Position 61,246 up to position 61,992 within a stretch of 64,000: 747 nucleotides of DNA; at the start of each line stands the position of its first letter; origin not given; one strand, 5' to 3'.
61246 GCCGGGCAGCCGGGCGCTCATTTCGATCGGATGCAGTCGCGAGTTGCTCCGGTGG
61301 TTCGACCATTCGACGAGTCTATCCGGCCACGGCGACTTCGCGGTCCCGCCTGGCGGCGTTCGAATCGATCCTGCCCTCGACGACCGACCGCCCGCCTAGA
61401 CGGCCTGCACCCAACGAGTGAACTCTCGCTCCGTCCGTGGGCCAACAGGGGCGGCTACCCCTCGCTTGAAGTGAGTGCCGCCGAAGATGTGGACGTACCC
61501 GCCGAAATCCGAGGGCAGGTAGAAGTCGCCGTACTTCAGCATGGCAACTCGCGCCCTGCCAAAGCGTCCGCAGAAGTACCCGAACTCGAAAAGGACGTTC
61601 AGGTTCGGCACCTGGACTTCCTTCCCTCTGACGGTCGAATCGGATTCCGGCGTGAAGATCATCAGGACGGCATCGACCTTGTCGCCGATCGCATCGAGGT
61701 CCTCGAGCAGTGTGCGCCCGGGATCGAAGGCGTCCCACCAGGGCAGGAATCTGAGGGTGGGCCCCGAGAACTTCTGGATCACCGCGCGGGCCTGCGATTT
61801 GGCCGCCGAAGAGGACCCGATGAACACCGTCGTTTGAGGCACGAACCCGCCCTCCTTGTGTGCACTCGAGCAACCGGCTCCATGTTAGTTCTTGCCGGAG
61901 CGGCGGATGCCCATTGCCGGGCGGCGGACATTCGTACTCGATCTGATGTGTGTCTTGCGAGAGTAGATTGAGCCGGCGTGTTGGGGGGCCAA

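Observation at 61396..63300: Lower-GC islet with a stand-alone TIR-like protein and an unknown 308-aa partner (candidate defence module)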

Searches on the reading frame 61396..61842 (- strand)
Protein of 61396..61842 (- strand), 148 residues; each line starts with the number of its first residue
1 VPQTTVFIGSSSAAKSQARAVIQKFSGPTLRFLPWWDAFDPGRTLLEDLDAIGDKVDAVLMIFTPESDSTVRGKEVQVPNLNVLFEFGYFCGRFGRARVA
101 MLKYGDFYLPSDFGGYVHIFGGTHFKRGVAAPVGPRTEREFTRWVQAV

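Call 3: search_protein_families(library=pfam, proteins=[window:61396-61842:-], max_evalue=0.1)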
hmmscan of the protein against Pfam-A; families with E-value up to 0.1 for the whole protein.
window:61396-61842:- (148 aa): 1 family
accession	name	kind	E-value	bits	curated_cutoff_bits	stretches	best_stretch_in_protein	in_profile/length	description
PF10137.14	CAP12-PCTIR_TIR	-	1.4e-21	77.1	24.7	1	6-119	2-115/119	CAP12/Pycsar effector protein, TIR domain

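Call 4: search_protein_families(library=padloc, proteins=[window:61396-61842:-], max_evalue=1)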
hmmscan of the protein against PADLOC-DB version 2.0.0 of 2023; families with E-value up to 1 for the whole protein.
window:61396-61842:- (148 aa): 9 families
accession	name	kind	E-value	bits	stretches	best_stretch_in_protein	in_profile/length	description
PDLC00729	Effector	-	3.2e-20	70.8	1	3-117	3-118/310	TIR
PDLC00731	Effector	-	2.3e-19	67.5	1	4-119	155-273/306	TIR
PDLC02371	PycTIR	-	1.9e-14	51.7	1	4-117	152-256/288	-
PDLC00732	Effector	-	2.1e-14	51.2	1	3-133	150-283/301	TIR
PDLC05005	PDC-S35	-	1.2e-13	49.4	1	40-119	154-234/264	-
PDLC05007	PDC-S35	-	1.4e-10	39.3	1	40-119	169-249/278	-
PDLC05004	PDC-S35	-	8.3e-09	33.4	1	40-119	155-236/265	-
PDLC05006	PDC-S35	-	1.2e-06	26.1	1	39-119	117-202/231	-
PDLC05003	PDC-S35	-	0.00027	18.6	1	80-119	172-211/245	-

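Call 5: search_protein_families(library=ncbifam, proteins=[window:61396-61842:-], max_evalue=1)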
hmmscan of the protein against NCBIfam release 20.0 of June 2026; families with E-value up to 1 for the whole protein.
window:61396-61842:- (148 aa): 2 families
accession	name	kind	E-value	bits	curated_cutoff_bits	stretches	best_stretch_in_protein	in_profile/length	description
NF050172.1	CDNTAsCap12CFB2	equivalog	2e-13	50.2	450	1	4-116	3-115/312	CBASS system CD-NTase-associated NAD(+) hydrolase Cap12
NF050171.1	CDNTAsCap12CFB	equivalog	2.8e-09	36.6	450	1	6-116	2-117/305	CBASS system CD-NTase-associated NAD(+) hydrolase Cap12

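Call 12: find_homologous_proteins(query=window:61396-61842:-)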
Query window:61396-61842:- (148 aa): 434 proteins with E <= 0.001 among 472 candidates; the best 120 are listed.
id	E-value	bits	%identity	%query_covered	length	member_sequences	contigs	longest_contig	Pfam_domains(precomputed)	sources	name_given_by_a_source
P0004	8.8e-96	336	99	100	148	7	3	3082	PF10137.15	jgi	-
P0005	1.8e-85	302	89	100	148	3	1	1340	PF10137.15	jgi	-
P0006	9.7e-85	300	90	100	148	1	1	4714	PF10137.15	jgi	jgi:predicted nucleotide-binding protein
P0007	3.0e-84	298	89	100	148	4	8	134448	PF10137.15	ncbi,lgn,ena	-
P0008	1.2e-83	296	89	100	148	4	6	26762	PF10137.15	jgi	jgi:predicted nucleotide-binding protein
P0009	1.8e-80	286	89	97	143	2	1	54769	PF10137.15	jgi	jgi:predicted nucleotide-binding protein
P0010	1.9e-80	286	85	100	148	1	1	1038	PF10137.15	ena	-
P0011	4.9e-79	281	82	100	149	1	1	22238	PF10137.15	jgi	jgi:predicted nucleotide-binding protein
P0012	7.3e-79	281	84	100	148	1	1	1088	PF10137.15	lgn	-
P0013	9.8e-79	280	84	100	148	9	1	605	PF10137.15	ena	-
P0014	1.5e-78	280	82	100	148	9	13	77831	PF10137.15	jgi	-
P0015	1.7e-77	276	82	100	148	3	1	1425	PF10137.15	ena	-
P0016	1.9e-76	273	80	100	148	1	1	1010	PF10137.15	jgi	jgi:predicted nucleotide-binding protein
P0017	3.0e-76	272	81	100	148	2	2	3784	PF10137.15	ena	-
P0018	5.6e-74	265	83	97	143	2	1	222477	PF10137.15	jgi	jgi:predicted nucleotide-binding protein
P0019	3.2e-69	249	73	100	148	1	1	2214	PF10137.15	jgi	jgi:predicted nucleotide-binding protein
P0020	2.0e-67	244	72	100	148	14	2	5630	PF10137.15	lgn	-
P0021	1.7e-66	241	72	98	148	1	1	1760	PF10137.15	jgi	jgi:predicted nucleotide-binding protein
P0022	3.2e-66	240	70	100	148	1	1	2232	PF10137.15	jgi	jgi:predicted nucleotide-binding protein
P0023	3.6e-66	239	68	100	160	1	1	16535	PF10137.15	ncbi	-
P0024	7.5e-66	238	69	100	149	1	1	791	PF10137.15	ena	-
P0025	1.0e-65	238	70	100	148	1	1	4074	PF10137.15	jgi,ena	-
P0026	1.5e-65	238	70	100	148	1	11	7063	PF10137.15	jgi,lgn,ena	-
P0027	1.9e-65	237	70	100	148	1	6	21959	PF10137.15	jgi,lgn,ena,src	-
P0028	2.1e-65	237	67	100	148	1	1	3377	PF10137.15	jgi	jgi:predicted nucleotide-binding protein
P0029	2.2e-65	237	68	100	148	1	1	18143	PF10137.15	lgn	-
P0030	2.7e-65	237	70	100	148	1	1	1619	PF10137.15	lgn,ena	-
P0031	3.3e-65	236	70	98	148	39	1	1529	PF10137.15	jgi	jgi:predicted nucleotide-binding protein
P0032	3.9e-65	236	70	100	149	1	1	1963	PF10137.15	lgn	-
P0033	5.5e-65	236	70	100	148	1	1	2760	PF10137.15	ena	-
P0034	5.8e-65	236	69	100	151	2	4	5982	PF10137.15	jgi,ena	-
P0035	6.0e-65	236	69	100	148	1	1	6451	PF10137.15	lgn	-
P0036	6.0e-65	236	68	100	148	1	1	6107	PF10137.15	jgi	jgi:predicted nucleotide-binding protein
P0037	8.0e-65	235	69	100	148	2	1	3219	PF10137.15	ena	-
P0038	8.1e-65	235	68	100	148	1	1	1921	PF10137.15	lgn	-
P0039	8.7e-65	235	66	100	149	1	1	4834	PF10137.15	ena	-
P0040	1.0e-64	235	70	100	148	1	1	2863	PF10137.15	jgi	-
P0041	2.4e-64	234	67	100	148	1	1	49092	PF10137.15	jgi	jgi:predicted nucleotide-binding protein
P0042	2.9e-64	233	68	100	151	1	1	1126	PF10137.15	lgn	-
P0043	3.0e-64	233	68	97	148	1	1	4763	PF10137.15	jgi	jgi:predicted nucleotide-binding protein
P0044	3.0e-64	233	68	100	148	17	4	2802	PF10137.15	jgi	jgi:predicted nucleotide-binding protein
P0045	3.1e-64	233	66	100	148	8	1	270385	PF10137.15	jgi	jgi:predicted nucleotide-binding protein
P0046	4.3e-64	233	67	100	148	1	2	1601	PF10137.15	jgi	jgi:predicted nucleotide-binding protein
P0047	4.4e-64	233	68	100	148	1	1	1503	PF10137.15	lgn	-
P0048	4.6e-64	233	67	98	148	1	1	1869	PF10137.15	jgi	jgi:predicted nucleotide-binding protein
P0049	5.1e-64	233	68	100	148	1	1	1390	PF10137.15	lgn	-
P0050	5.6e-64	232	64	100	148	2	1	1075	PF10137.15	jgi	jgi:predicted nucleotide-binding protein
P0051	6.0e-64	232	64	100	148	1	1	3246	PF10137.15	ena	-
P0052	7.9e-64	232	68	100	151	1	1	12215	PF10137.15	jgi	-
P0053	9.0e-64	232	69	97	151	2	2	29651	PF10137.15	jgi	jgi:predicted nucleotide-binding protein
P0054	9.3e-64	232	66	100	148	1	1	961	PF10137.15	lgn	-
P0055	9.5e-64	232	68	100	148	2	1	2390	PF10137.15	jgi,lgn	-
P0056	1.2e-63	231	68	100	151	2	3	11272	PF10137.15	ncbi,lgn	-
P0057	1.3e-63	231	68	100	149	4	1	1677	PF10137.15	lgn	-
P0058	1.4e-63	231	66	100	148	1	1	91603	PF10137.15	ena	-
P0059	1.5e-63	231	68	100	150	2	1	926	PF10137.15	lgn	-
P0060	1.6e-63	231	69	100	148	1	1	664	PF10137.15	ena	-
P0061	1.7e-63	231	66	100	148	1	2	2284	PF10137.15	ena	-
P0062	2.0e-63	231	66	100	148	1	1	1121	PF10137.15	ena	-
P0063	2.1e-63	231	68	100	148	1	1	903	PF10137.15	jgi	jgi:predicted nucleotide-binding protein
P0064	2.2e-63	230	65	100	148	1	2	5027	PF10137.15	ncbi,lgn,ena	-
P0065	2.4e-63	230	67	99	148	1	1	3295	PF10137.15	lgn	-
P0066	2.6e-63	230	70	98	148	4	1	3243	PF10137.15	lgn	-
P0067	2.6e-63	230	65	100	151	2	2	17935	PF10137.15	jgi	jgi:predicted nucleotide-binding protein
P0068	2.8e-63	230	66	100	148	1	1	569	PF10137.15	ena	-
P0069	3.2e-63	230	66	100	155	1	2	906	PF10137.15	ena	-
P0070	3.2e-63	230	69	98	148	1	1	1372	PF10137.15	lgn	-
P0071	3.4e-63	230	66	100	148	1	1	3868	PF10137.15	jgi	jgi:predicted nucleotide-binding protein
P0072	3.4e-63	230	68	100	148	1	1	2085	PF10137.15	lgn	-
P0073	3.4e-63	230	68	100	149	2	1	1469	PF10137.15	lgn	-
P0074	3.5e-63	230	65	100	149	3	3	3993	PF10137.15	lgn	-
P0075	3.6e-63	230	69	98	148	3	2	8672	PF10137.15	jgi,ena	-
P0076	5.1e-63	229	67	97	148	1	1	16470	PF10137.15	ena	-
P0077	5.3e-63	229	68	100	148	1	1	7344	PF10137.15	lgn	-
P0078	5.8e-63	229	69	98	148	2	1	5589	PF10137.15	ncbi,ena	-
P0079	6.5e-63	229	66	100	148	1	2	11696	PF10137.15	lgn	-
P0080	6.9e-63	229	69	98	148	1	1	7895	PF10137.15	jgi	jgi:predicted nucleotide-binding protein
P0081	7.7e-63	229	66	100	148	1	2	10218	PF10137.15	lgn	-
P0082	7.7e-63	229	64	100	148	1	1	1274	PF10137.15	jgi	jgi:predicted nucleotide-binding protein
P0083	7.9e-63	229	67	100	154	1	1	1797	PF10137.15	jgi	-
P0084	8.4e-63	229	64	100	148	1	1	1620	PF10137.15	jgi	jgi:predicted nucleotide-binding protein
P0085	8.6e-63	229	63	100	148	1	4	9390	PF10137.15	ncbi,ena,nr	ncbi:nucleotide-binding protein [Candidatus Poribacteria bacterium]|nr:nucleotide-binding protein [C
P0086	1.0e-62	228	66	100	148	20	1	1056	PF10137.15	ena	-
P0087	1.4e-62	228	69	98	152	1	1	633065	PF10137.15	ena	-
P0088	1.5e-62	228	67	98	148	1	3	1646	PF10137.15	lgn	-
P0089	1.5e-62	228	67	100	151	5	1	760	PF10137.15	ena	-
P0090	1.5e-62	228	65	100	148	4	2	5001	PF10137.15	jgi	jgi:predicted nucleotide-binding protein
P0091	1.5e-62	228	66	100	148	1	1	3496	PF10137.15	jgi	jgi:predicted nucleotide-binding protein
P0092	1.6e-62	228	67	100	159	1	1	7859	PF10137.15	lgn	-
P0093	1.8e-62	227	64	100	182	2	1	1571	PF10137.15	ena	-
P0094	1.9e-62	227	65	100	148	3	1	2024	PF10137.15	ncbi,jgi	jgi:predicted nucleotide-binding protein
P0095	2.0e-62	227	68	100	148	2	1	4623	PF10137.15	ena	-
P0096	2.1e-62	227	64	100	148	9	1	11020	PF10137.15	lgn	-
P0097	2.6e-62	227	66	100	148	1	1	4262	PF10137.15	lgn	-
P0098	2.7e-62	227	68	98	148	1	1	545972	PF10137.15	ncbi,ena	-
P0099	2.7e-62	227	67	100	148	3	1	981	PF10137.15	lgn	-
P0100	3.7e-62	226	66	100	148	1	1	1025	PF10137.15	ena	-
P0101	3.8e-62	226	66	100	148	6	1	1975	PF10137.15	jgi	jgi:predicted nucleotide-binding protein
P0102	5.0e-62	226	66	98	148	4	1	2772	PF10137.15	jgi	jgi:predicted nucleotide-binding protein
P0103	5.0e-62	226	66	100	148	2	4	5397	PF10137.15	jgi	jgi:predicted nucleotide-binding protein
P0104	5.6e-62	226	65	100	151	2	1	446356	PF10137.15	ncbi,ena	-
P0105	5.7e-62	226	69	100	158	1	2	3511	PF10137.15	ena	-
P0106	6.0e-62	226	62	100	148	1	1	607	PF10137.15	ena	-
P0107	6.1e-62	226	67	98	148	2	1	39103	PF10137.15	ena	-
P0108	6.2e-62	226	67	97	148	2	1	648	PF10137.15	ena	-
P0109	7.2e-62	226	66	100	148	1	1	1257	PF10137.15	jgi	-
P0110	7.2e-62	226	66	100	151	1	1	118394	PF10137.15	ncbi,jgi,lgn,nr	ncbi:MAG TPA: TIR domain-containing protein [Tepidisphaeraceae bacterium]|jgi:predicted nucleotide-b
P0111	7.2e-62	226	67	98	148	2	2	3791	PF10137.15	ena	-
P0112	7.8e-62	225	68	98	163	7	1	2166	PF10137.15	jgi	-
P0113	1.0e-61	225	64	100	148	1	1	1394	PF10137.15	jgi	jgi:predicted nucleotide-binding protein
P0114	1.0e-61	225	66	100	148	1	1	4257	PF10137.15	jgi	jgi:predicted nucleotide-binding protein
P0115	1.0e-61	225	66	100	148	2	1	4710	PF10137.15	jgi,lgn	jgi:predicted nucleotide-binding protein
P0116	1.3e-61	225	68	98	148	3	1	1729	PF10137.15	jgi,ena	-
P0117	1.3e-61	225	68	100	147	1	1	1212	PF10137.15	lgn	-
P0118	1.4e-61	225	64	100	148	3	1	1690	PF10137.15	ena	-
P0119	1.5e-61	225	68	100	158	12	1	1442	PF10137.15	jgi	jgi:predicted nucleotide-binding protein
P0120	1.5e-61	224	66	99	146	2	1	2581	PF10137.15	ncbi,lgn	-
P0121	1.9e-61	224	65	99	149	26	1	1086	PF10137.15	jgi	jgi:predicted nucleotide-binding protein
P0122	2.1e-61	224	65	100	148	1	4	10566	PF10137.15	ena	-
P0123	2.4e-61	224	66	99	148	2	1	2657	PF10137.15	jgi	-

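Call 15: find_related_loci(query=A1, collection=genome_contigs, flank=8000)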
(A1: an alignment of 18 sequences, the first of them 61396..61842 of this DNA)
Query A1 (148 aa) in genome_contigs; peptide patterns used: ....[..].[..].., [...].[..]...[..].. (x = any residue, [..] = any of these).
87 stretches matched a pattern; 58 encode a relative of the query (tblastn E <= 1e-3); 58 distinct loci.
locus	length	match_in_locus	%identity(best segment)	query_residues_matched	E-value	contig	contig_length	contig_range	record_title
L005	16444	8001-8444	89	1-148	3e-87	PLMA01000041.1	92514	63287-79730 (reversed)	MAG: Chloroflexi bacterium isolate fen_1076 73.20120800_E3S.35_contig_2016, whole genome shotgun sequence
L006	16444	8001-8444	82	1-148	7e-82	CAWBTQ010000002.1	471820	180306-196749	MAG: uncultured Chloroflexia bacterium isolate MFD01299.bin.1.122 genome assembly, contig: contig_12966, whole genome sh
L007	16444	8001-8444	82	1-148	9e-82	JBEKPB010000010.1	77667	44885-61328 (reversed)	MAG: Candidatus Limnocylindrales bacterium isolate SPRUCE 454 SPRUCE_454_10, whole genome shotgun sequence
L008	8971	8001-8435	71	1-145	1e-70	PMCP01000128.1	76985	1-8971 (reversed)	MAG: Gammaproteobacteria bacterium isolate fen_1219 73.20120700_E3M.140_contig_120327, whole genome shotgun sequence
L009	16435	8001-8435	69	1-145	1e-68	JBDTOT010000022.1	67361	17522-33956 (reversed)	MAG: Gammaproteobacteria bacterium isolate cluster3_bin.180 NODE_872_length_67361_cov_11.146436, whole genome shotgun se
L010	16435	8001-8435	70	1-145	2e-68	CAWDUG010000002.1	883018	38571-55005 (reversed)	MAG: uncultured Gammaproteobacteria bacterium isolate MFD05442.bin.2.310 genome assembly, contig: contig_12405, whole ge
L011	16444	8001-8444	67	1-148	2e-67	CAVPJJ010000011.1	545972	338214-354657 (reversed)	MAG: uncultured Gammaproteobacteria bacterium isolate MFD09964.bin.2.35 genome assembly, contig: contig_9475, whole geno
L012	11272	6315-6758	68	1-148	1e-67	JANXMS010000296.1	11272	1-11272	MAG: Acidobacteria bacterium isolate 338R_concoct_101 338R_k141_1386766, whole genome shotgun sequence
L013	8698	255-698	63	1-148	4e-67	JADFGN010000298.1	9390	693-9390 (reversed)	MAG: Candidatus Poribacteria bacterium isolate B30T1B8 B30T1B8_NODE15042, whole genome shotgun sequence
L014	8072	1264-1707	67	1-148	1e-66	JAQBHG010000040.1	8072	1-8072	MAG: Steroidobacteraceae bacterium isolate MAG_453_bin-06 453_bin-06_ctg-040, whole genome shotgun sequence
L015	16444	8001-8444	65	1-148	3e-66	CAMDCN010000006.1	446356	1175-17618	MAG: Candidatus Sulfopaludibacter sp. SbA3 isolate MiH-16apr19-209 genome assembly, contig: MiH-16apr19-C9, whole genome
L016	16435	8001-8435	68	1-145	8e-66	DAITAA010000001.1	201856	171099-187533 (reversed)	MAG TPA_asm: Steroidobacteraceae bacterium isolate CTOTU26092 NODE_6_length_201856_cov_12.893985, whole genome shotgun s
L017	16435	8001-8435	67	4-148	2e-65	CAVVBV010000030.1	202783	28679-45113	MAG: uncultured Gammaproteobacteria bacterium isolate MFD02809.bin.1.112 genome assembly, contig: contig_65273, whole ge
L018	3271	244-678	63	1-145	3e-65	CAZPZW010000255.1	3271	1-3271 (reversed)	MAG TPA_asm: uncultured Thermoanaerobaculia bacterium isolate SRP173033_co2_58 genome assembly, contig: NODE_27874_lengt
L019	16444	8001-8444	65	1-148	4e-65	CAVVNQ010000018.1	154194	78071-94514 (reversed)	MAG: uncultured Chloroflexia bacterium isolate MFD05684.bin.3.391 genome assembly, contig: contig_74899, whole genome sh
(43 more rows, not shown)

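Call 19: search_protein_families(library=pfam, proteins=[L006:3928-4425:+, L006:4831-6123:+, L006:6970-7866:-, L007:2675-4975:-, L007:4976-5791:-, L007:5965-6750:-, L007:6692-7081:-, L007:7290-7841:-, L005:7218-7880:-, L005:3046-6768:-], max_evalue=0.01)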
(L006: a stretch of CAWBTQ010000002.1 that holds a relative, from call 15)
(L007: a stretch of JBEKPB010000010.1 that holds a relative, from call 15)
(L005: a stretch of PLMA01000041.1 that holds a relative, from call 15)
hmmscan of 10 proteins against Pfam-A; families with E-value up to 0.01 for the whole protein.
L006:3928-4425:+ (165 aa): 0 families

L006:4831-6123:+ (430 aa): 0 families

L006:6970-7866:- (298 aa): 3 families
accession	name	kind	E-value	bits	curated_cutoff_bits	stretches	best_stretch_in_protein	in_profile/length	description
PF00520.37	Ion_trans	-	7.6e-19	68.3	25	1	59-245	12-232/241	Ion transport protein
PF07885.22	Ion_trans_2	-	6.4e-18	64.9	22.5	1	172-246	4-77/79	Ion channel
PF09851.14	SHOCT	-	6.9e-06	26.1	27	1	262-284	2-24/28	Short C-terminal domain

L007:2675-4975:- (766 aa): 3 families
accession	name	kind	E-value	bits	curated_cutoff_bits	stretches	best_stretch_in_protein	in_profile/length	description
PF20720.3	nSTAND3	-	1.8e-38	132.1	27.2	1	206-362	1-154/155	Novel STAND NTPase 3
PF04471.18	Mrr_cat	-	0.00011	22.8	21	1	30-133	1-93/115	Restriction endonuclease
PF13481.12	AAA_25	-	0.0085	16.2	27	0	215-246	25-57/195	AAA domain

L007:4976-5791:- (271 aa): 3 families
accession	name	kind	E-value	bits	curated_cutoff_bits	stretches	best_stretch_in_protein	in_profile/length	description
PF00520.37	Ion_trans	-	6.3e-19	68.6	25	1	33-220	11-232/241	Ion transport protein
PF07885.22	Ion_trans_2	-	1.4e-17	63.8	22.5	1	148-221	5-77/79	Ion channel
PF09851.14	SHOCT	-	0.00086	19.4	27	1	238-259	3-24/28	Short C-terminal domain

L007:5965-6750:- (261 aa): 0 families

L007:6692-7081:- (129 aa): 3 families
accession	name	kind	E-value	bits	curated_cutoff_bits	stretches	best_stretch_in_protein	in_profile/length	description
PF13443.12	HTH_26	-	2.2e-07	31.5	22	1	5-64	2-59/63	Cro/C1-type HTH DNA-binding domain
PF13560.12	HTH_31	-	0.0009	19.9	27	1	10-61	11-60/64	Helix-turn-helix domain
PF01381.28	HTH_3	-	0.0081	16.6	23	0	9-62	5-55/55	Helix-turn-helix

L007:7290-7841:- (183 aa): 3 families
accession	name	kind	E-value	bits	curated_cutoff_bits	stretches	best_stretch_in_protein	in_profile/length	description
PF01909.29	NTP_transf_2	-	1.8e-10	41.5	21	1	96-156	13-78/93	Nucleotidyltransferase domain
PF18765.7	Polbeta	-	2.1e-06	28.2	26.9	1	100-155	15-72/93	Polymerase beta, Nucleotidyltransferase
PF22600.2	MTPAP-like_central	-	0.0006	20.3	27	1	99-140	40-71/139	Poly(A) RNA polymerase, mitochondrial-like, central palm domain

L005:7218-7880:- (220 aa): 4 families
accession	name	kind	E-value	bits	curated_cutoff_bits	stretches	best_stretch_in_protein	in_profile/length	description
PF04542.20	Sigma70_r2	-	9.2e-08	32.2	24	1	54-113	7-67/71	Sigma-70 region 2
PF08281.18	Sigma70_r4_2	-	1.3e-07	31.6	25.7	1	162-211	5-54/54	Sigma-70, region 4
PF04545.22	Sigma70_r4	-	0.00059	19.7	24.1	1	167-212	4-49/50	Sigma-70, region 4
PF22029.2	PhyR_sigma2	-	0.0021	18.5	27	1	54-100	6-51/55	Sigma2 domain of PhyR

L005:3046-6768:- (1240 aa): 3 families
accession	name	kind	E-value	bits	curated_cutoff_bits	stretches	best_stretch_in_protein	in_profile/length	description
PF16192.10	PMT_4TMC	-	7.9e-11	42.3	32.4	1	940-1083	8-172/202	C-terminal four TMM region of protein-O-mannosyltransferase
PF02366.24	PMT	-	6.1e-09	36.2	22.7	1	592-709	83-199/245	Dolichyl-phosphate-mannose-protein mannosyltransferase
PF13231.12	PMT_2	-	0.0001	23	26.1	1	589-723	19-149/160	Dolichyl-phosphate-mannose-protein mannosyltransferase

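Call 20: search_protein_families(library=padloc, proteins=[L006:3928-4425:+, L006:4831-6123:+, L006:6970-7866:-, L007:2675-4975:-, L007:4976-5791:-, L007:5965-6750:-, L007:6692-7081:-, L007:7290-7841:-, L005:7218-7880:-, L005:3046-6768:-], max_evalue=0.001)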
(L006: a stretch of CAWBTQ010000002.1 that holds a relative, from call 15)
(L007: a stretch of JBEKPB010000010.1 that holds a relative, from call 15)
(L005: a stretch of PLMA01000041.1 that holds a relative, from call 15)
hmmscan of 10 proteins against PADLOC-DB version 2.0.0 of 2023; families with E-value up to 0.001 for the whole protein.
L006:3928-4425:+ (165 aa): 0 families

L006:4831-6123:+ (430 aa): 0 families

L006:6970-7866:- (298 aa): 0 families

L007:2675-4975:- (766 aa): 1 family
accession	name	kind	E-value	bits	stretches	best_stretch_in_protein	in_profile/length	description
PDLC05079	PDC-S73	-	4.8e-24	83.2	1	28-371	4-340/752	-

L007:4976-5791:- (271 aa): 0 families

L007:5965-6750:- (261 aa): 0 families

L007:6692-7081:- (129 aa): 1 family
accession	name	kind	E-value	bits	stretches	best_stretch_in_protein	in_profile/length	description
PDLC04142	capH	-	0.0005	19.1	1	4-66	10-69/103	capH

L007:7290-7841:- (183 aa): 10 families
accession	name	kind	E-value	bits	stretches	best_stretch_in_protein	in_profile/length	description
PDLC04368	PDC-M05A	-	6.3e-33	112.3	1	5-181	10-190/201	-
PDLC04369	PDC-M05A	-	2.1e-20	71.2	1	13-182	18-187/201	-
PDLC04372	PDC-M05A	-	4.2e-19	67.4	1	39-182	12-160/167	-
PDLC04370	PDC-M05A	-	6.4e-12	43.7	1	28-182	34-190/194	-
PDLC04902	PDC-S09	-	1.3e-09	36.2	1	98-153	21-78/97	-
PDLC04904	PDC-S09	-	2.1e-08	32.3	1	97-153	24-81/104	-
PDLC04371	PDC-M05A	-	6.5e-07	27.2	1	6-154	29-182/211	-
PDLC04906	PDC-S09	-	9.1e-06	24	1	100-155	26-83/98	-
PDLC04903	PDC-S09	-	1.3e-05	23.5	1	100-161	28-94/108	-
PDLC04905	PDC-S09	-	0.00025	19.3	1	99-156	22-83/101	-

L005:7218-7880:- (220 aa): 0 families

L005:3046-6768:- (1240 aa): 0 families
